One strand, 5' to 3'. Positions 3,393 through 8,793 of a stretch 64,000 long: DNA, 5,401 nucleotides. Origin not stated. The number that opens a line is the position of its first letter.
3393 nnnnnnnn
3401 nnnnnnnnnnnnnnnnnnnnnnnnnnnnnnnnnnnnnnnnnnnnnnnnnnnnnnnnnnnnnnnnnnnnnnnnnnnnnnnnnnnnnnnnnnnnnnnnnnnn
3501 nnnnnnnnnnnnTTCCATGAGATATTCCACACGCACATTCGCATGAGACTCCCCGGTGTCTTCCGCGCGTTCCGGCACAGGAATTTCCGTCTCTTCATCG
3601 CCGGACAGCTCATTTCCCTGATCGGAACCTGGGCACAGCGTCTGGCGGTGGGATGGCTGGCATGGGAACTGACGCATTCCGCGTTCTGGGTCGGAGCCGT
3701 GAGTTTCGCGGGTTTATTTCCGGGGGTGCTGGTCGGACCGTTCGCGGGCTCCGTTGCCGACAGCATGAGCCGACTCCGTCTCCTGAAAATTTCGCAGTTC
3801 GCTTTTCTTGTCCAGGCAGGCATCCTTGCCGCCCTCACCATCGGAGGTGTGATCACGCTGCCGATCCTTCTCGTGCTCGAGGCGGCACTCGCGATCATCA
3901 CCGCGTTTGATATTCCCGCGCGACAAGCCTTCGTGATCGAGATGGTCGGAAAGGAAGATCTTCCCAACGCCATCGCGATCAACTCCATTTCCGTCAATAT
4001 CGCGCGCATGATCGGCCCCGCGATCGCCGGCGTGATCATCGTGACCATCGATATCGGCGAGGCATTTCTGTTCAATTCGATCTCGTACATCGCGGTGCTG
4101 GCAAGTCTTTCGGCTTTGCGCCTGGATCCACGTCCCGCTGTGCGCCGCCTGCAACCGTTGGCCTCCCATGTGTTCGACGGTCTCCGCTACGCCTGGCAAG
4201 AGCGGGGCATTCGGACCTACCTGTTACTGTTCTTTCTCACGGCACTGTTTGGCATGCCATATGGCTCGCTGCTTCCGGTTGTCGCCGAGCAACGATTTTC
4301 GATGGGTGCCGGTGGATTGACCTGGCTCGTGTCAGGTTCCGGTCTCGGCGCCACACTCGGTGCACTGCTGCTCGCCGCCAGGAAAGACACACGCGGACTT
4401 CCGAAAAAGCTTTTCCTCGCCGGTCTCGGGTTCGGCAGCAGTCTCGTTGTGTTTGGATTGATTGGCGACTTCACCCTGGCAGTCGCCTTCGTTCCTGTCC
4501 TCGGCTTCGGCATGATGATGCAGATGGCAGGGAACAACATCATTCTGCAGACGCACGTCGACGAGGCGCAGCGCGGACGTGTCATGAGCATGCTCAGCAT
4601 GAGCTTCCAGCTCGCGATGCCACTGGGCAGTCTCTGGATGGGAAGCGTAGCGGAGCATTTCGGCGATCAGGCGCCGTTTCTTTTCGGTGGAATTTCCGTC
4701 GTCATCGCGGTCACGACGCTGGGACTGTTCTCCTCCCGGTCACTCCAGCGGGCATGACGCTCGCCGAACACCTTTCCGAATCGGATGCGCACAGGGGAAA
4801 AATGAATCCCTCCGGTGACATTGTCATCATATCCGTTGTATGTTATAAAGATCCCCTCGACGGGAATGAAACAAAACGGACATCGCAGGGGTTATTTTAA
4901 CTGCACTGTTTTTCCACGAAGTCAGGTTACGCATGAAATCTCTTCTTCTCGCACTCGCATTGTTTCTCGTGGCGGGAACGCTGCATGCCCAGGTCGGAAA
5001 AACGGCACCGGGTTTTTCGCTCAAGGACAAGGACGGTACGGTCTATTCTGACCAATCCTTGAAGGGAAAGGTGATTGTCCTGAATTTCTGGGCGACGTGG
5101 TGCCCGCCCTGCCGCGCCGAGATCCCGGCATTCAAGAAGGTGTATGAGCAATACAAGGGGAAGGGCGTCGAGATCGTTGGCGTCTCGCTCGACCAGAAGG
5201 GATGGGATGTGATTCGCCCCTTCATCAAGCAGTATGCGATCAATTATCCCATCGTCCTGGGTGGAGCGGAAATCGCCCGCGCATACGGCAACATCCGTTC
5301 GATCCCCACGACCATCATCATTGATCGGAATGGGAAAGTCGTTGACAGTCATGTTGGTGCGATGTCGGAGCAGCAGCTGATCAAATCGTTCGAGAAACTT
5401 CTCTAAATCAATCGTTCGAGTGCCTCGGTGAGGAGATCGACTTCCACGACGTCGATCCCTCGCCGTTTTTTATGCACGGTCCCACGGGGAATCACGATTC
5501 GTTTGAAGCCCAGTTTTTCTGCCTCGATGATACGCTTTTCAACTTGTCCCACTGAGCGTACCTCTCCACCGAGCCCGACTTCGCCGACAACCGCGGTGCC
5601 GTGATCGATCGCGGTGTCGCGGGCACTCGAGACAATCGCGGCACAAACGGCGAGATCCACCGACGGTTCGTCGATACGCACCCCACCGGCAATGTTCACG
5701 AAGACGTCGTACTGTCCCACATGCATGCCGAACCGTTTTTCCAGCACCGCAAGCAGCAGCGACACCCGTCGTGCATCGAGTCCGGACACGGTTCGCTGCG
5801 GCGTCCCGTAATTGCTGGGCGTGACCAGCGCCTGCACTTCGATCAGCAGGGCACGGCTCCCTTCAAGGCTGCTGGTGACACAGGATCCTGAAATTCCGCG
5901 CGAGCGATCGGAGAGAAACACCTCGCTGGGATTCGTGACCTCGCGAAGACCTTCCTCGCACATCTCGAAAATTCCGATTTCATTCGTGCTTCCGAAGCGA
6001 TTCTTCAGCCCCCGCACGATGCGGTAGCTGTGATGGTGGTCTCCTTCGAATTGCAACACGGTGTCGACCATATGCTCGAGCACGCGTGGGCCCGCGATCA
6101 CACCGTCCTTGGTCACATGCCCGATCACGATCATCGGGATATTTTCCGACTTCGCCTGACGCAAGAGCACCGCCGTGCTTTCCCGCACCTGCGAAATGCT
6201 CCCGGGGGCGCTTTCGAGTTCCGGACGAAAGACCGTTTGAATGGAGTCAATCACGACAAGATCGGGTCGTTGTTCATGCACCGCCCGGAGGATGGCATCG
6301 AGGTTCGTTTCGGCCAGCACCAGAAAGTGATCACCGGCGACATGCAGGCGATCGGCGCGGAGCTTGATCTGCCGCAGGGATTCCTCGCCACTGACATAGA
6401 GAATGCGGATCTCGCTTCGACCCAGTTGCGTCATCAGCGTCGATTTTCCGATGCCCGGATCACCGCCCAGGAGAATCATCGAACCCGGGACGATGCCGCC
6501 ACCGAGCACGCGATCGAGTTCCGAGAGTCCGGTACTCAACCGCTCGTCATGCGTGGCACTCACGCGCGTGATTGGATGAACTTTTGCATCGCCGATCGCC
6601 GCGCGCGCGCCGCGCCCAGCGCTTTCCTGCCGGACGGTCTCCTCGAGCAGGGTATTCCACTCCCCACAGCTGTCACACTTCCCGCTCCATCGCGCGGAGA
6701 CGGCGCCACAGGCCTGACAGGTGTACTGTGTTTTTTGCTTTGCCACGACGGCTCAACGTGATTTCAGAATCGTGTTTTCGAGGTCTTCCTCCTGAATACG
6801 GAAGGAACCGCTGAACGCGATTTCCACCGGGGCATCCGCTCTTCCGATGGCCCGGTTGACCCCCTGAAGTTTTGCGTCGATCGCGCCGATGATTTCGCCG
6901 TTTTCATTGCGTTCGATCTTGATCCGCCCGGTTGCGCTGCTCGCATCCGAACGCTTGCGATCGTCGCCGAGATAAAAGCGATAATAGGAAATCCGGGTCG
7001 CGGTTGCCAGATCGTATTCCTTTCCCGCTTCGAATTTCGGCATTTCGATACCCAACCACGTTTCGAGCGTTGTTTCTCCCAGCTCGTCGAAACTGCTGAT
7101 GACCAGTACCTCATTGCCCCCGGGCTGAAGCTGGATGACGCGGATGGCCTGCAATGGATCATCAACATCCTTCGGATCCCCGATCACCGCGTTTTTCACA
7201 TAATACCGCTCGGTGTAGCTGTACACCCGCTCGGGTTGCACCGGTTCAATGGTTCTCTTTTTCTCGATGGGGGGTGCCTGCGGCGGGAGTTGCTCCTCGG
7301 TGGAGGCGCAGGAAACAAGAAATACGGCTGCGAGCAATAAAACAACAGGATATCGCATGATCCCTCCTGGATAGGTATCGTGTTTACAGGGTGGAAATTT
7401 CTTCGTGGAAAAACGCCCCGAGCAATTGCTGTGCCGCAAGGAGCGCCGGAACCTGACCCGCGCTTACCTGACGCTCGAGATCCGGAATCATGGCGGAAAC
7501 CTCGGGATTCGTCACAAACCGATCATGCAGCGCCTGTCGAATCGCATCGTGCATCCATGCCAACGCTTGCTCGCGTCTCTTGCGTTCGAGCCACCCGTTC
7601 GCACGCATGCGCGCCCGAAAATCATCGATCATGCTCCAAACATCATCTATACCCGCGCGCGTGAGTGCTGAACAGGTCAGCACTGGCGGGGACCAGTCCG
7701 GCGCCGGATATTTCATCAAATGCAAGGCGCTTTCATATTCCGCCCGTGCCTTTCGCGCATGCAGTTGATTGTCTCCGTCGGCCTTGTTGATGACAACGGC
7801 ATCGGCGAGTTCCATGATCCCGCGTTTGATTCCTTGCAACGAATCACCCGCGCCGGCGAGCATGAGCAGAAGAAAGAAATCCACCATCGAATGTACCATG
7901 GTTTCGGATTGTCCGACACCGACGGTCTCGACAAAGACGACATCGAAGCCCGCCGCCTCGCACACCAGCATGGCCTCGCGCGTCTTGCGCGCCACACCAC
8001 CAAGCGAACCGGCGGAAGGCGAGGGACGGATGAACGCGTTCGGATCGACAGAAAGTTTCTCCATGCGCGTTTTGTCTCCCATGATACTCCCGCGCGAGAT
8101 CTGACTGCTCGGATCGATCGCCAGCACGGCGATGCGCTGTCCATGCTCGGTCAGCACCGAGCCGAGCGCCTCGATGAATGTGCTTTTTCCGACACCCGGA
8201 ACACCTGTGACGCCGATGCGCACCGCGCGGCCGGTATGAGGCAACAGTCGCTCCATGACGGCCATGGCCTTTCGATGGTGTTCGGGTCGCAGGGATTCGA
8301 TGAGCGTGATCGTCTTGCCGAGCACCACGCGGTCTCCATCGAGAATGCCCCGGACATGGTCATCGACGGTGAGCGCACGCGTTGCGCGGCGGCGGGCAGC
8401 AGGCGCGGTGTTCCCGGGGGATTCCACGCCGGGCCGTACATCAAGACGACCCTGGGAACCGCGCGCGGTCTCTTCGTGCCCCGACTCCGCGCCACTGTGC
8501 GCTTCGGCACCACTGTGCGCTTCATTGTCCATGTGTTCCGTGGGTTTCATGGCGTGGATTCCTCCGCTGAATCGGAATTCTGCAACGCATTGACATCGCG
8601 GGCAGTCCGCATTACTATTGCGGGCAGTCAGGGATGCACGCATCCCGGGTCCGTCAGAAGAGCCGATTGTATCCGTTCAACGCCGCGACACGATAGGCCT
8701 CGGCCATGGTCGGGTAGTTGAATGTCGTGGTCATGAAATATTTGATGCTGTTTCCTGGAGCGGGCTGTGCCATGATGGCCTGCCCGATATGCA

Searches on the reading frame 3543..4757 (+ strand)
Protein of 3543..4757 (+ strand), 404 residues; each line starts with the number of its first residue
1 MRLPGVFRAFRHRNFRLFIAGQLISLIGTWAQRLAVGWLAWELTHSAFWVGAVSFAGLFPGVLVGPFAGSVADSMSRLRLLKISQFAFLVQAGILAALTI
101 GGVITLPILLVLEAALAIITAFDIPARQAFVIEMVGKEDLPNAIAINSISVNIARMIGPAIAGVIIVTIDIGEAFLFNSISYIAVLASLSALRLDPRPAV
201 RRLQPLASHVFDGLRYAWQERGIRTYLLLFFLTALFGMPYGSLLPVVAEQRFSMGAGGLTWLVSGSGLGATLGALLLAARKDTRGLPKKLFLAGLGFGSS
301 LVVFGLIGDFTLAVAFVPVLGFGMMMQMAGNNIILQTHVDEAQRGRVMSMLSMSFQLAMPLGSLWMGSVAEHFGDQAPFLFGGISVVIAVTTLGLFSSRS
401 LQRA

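Call 57: search_protein_families(library=pfam, proteins=[window:3543-4757:+], max_evalue=0.00001)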
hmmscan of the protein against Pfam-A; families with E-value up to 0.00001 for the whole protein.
window:3543-4757:+ (404 aa): 2 families
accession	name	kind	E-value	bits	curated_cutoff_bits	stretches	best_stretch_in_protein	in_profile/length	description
PF05977.19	MFS_3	-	2.5e-48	165.3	27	1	7-393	4-390/524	Transmembrane secretion effector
PF07690.21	MFS_1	-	1.7e-26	93.4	33.4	2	20-254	3-234/347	Major Facilitator Superfamily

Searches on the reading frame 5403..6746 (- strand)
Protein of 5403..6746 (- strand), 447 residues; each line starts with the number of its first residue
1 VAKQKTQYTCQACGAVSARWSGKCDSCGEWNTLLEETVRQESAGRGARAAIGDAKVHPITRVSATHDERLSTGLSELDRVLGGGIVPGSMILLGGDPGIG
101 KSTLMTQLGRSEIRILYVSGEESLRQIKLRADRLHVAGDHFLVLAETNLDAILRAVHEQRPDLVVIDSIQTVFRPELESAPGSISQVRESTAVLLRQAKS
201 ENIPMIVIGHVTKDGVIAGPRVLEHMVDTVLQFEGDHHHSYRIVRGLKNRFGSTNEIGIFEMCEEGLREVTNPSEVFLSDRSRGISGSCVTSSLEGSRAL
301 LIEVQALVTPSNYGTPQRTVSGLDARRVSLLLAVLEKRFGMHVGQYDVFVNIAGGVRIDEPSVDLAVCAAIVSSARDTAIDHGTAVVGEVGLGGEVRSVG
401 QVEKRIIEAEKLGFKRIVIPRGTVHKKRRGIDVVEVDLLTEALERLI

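Call 10: search_protein_families(library=pfam, proteins=[window:5403-6746:-], max_evalue=0.001)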
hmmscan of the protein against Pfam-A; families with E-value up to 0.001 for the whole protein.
window:5403-6746:- (447 aa): 12 families
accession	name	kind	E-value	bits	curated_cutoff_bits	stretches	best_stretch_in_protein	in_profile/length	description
PF13481.12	AAA_25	-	6.6e-12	45.9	27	1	61-215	6-194/195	AAA domain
PF06745.19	ATPase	-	7.5e-11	42.3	26.6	1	71-134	2-70/231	KaiC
PF18073.7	Zn_ribbon_LapB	-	3.5e-10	39.8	25.7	1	8-33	1-26/28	Rubredoxin metal binding domain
PF05362.19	Lon_C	-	6.1e-10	39.4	21.1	1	346-422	94-171/205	Lon protease (S16) C-terminal proteolytic domain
PF13541.12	ChlI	-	9.8e-10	38.8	27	1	337-421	35-119/121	Subunit ChlI of Mg-chelatase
PF03796.21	DnaB_C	-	1.1e-06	28.6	27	1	70-129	2-65/255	DnaB-like helicase C terminal domain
PF00004.35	AAA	-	2.2e-05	25.4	21.2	1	91-211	1-108/131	ATPase family associated with various cellular activities (AAA)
PF13479.12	AAA_24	-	4.2e-05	23.9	27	1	90-175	4-79/195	AAA domain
PF13191.12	AAA_16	-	0.00013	22.9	32.6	0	77-156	16-102/167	AAA ATPase domain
PF13401.12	AAA_22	-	0.00037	21.3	27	0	89-210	6-123/130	AAA domain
PF08423.17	Rad51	-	0.00071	19.4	22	0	69-196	7-156/244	Rad51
PF13173.12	AAA_14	-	0.00081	19.8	27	0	91-172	5-74/129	AAA domain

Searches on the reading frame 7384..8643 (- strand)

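Call 10: search_protein_families(library=pfam, proteins=[window:7384-8643:-], max_evalue=0.001)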
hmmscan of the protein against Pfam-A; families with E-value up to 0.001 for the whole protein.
window:7384-8643:- (419 aa): 4 families
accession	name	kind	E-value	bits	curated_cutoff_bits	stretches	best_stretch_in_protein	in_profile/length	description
PF03308.22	MeaB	-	2.2e-111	371.7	23.1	1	108-380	1-272/273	Methylmalonyl Co-A mutase-associated GTPase MeaB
PF02492.25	cobW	-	9.4e-06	25.8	20.7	1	143-294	3-159/180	CobW/HypB/UreG, nucleotide-binding domain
PF03029.23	ATP_bind_1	-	1.9e-05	25.1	27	1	145-181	1-37/240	Conserved hypothetical ATP binding protein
PF01656.29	CbiA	-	7.3e-05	23.2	25.4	1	150-300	9-97/125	CobQ/CobB/MinD/ParA nucleotide binding domain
